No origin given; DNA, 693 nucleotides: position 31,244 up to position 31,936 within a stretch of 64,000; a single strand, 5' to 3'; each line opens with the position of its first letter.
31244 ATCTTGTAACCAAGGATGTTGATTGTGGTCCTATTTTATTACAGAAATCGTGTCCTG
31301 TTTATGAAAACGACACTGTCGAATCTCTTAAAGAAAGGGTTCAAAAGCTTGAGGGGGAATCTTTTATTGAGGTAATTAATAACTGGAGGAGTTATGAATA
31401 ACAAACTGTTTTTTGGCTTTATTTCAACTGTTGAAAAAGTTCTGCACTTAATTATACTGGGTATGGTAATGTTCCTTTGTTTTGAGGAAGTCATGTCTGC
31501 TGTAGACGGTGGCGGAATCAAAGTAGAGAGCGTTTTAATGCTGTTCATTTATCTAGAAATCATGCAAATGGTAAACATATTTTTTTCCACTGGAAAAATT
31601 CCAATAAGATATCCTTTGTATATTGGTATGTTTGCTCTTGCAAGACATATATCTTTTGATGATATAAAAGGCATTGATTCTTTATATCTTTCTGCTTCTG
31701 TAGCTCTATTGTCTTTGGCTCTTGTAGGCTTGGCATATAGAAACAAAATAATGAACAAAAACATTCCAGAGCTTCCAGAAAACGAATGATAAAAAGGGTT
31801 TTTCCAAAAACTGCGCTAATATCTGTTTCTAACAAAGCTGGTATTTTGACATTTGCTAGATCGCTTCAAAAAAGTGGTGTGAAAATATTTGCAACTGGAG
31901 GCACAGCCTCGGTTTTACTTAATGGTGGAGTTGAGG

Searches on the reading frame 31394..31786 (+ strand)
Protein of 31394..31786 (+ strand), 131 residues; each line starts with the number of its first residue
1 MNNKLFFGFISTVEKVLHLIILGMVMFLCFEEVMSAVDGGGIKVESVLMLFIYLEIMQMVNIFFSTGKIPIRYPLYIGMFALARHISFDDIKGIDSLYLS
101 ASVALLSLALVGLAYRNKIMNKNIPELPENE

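Call 66: search_protein_families(library=pfam, proteins=[window:31394-31786:+], max_evalue=0.01)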
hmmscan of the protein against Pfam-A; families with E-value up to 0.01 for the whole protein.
window:31394-31786:+ (131 aa): 1 family
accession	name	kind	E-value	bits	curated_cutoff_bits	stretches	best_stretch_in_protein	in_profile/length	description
PF06146.17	PsiE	-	1.3e-13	51.6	23.9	1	13-114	2-118/122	Phosphate-starvation-inducible E family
